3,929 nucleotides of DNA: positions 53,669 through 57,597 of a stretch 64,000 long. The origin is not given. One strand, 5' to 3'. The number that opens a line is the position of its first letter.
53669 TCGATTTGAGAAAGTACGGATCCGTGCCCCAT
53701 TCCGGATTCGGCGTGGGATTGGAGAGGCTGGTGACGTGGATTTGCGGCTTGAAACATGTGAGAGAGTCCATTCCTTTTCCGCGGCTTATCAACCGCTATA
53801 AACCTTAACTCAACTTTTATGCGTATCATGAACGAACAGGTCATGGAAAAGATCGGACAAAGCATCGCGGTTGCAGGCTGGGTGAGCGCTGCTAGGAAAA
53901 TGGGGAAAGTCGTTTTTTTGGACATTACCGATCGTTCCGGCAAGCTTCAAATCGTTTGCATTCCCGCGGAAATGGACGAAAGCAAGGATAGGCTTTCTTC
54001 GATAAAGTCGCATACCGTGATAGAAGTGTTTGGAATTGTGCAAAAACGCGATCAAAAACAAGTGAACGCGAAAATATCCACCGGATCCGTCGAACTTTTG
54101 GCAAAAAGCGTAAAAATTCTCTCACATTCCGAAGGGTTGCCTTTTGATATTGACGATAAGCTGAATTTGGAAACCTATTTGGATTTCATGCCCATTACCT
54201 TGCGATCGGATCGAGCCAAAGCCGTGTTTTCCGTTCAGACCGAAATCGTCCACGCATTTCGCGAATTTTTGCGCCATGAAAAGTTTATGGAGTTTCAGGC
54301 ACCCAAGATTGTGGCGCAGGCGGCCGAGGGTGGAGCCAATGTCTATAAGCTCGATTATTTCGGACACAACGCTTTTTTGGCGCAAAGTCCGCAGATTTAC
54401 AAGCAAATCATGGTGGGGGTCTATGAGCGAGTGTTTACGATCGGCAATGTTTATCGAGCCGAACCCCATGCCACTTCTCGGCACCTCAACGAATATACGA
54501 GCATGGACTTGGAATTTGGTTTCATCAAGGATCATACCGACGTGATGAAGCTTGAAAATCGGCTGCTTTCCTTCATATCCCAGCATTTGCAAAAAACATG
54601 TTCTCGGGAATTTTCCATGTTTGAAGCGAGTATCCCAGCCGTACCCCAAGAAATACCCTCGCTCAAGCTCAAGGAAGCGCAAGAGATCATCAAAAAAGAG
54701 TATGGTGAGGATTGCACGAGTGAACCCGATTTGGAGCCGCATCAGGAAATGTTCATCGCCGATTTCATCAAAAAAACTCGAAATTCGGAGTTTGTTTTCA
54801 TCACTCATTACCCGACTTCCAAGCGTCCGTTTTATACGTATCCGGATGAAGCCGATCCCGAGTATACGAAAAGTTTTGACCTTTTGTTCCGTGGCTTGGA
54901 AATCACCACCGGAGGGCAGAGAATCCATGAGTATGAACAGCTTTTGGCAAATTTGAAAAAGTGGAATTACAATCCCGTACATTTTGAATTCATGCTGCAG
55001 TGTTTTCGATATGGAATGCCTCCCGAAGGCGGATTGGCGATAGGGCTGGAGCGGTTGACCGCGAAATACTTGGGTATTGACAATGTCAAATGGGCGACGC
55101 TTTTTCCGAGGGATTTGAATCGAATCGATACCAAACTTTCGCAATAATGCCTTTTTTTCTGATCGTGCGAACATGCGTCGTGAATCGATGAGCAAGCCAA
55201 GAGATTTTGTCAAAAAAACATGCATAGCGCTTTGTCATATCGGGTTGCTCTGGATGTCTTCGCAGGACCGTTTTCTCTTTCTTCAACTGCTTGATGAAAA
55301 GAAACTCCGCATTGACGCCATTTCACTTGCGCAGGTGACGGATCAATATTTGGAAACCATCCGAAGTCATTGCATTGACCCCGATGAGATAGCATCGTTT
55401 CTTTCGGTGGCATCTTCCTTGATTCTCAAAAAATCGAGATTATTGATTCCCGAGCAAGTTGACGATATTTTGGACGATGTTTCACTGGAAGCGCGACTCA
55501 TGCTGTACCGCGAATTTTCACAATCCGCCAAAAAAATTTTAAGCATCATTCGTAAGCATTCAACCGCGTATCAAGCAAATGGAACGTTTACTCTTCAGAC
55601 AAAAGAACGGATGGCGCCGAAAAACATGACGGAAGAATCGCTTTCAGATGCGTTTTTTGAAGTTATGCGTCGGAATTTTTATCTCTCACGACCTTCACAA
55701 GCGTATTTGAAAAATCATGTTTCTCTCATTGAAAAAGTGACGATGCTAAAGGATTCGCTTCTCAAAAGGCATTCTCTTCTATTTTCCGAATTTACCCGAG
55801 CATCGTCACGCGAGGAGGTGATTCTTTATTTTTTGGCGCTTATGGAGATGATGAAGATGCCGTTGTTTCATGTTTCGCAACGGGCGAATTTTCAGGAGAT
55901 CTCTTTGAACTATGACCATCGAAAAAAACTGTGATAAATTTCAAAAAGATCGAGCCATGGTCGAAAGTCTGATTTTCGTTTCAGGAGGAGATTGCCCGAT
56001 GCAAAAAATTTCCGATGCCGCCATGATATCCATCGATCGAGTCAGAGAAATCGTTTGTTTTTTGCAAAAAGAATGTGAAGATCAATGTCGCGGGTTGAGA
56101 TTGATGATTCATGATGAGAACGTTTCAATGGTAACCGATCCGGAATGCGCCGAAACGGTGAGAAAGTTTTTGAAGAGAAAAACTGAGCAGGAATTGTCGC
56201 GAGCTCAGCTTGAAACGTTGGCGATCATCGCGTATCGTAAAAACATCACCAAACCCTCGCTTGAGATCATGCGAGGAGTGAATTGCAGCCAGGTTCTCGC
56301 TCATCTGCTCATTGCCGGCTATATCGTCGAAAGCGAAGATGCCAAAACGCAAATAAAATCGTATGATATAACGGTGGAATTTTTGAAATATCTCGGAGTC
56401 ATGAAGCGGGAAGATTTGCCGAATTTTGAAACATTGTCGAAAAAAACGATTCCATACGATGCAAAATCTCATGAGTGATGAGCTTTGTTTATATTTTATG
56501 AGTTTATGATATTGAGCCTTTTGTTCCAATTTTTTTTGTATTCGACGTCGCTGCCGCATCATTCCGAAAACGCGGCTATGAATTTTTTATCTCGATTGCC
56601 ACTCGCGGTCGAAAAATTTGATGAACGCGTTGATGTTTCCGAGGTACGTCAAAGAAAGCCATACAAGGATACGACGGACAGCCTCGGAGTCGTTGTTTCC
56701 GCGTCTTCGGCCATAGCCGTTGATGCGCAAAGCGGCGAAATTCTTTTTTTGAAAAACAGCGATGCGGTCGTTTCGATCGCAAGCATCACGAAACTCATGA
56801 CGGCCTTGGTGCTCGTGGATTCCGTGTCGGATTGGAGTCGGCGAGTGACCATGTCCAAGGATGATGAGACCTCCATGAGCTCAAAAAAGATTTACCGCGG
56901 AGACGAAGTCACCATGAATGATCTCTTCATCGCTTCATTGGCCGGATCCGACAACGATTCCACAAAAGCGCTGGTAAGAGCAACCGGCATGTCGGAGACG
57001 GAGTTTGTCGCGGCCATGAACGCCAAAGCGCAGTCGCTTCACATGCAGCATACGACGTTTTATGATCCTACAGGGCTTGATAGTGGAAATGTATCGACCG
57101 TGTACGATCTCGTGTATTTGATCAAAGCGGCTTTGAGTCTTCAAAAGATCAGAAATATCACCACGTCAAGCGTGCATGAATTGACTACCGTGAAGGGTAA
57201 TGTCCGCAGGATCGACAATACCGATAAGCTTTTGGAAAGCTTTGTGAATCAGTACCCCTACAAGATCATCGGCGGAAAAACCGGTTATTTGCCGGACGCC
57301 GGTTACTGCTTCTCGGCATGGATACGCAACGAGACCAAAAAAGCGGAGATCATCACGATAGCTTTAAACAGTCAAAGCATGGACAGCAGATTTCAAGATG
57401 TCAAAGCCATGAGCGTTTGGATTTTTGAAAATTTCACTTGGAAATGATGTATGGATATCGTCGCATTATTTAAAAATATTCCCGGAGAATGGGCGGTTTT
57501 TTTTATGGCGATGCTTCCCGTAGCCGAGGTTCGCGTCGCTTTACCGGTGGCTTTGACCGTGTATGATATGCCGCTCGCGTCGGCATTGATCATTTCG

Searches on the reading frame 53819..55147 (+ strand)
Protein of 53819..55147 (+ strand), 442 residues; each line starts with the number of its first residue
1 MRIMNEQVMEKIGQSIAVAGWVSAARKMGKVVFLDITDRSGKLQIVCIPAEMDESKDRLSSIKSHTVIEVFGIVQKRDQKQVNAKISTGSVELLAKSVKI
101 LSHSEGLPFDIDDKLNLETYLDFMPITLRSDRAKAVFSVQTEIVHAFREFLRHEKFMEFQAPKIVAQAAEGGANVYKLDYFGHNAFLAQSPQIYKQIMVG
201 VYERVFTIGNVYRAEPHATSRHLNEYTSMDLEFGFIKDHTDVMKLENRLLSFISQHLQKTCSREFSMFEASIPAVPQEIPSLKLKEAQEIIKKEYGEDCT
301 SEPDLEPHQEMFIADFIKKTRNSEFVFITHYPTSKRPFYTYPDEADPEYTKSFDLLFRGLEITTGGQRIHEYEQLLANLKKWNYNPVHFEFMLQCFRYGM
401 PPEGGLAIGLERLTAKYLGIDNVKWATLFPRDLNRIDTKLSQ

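Call 62: search_protein_families(library=pfam, proteins=[window:53819-55147:+], max_evalue=0.00001)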
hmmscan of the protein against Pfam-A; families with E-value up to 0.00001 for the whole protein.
window:53819-55147:+ (442 aa): 2 families
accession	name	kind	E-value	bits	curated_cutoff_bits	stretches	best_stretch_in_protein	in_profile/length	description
PF00152.25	tRNA-synt_2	-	5e-72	243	25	1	118-432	3-307/308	tRNA synthetases class II (D, K and N)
PF01336.31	tRNA_anti-codon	-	1.1e-14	54.5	27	1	17-101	2-75/75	OB-fold nucleic acid binding domain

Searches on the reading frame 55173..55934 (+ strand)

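Call 62: search_protein_families(library=pfam, proteins=[window:55173-55934:+], max_evalue=0.00001)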
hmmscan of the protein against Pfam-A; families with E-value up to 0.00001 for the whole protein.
window:55173-55934:+ (253 aa): 1 family
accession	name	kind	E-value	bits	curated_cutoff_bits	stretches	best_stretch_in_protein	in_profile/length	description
PF02616.19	SMC_ScpA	-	4.3e-11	43.7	24.6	1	39-244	1-228/232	Segregation and condensation protein ScpA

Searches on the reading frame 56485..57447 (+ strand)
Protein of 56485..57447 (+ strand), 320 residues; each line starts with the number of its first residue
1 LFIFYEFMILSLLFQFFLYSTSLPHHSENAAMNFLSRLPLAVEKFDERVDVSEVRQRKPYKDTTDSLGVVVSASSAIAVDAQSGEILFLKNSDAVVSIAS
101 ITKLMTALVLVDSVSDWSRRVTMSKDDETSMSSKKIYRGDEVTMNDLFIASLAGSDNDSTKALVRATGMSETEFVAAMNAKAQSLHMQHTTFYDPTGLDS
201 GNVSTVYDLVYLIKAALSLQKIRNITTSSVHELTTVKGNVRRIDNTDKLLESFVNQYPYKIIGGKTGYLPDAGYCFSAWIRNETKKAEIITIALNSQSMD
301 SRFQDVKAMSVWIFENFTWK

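Call 62: search_protein_families(library=pfam, proteins=[window:56485-57447:+], max_evalue=0.00001)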
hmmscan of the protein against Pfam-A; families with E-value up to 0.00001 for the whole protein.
window:56485-57447:+ (320 aa): 2 families
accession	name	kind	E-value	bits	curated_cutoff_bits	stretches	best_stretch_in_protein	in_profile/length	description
PF00768.25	Peptidase_S11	-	1.1e-41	143.4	27.6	1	71-297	10-238/239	D-alanyl-D-alanine carboxypeptidase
PF13354.11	Beta-lactamase2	-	1.3e-07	31.7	22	1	79-213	5-143/214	Beta-lactamase enzyme family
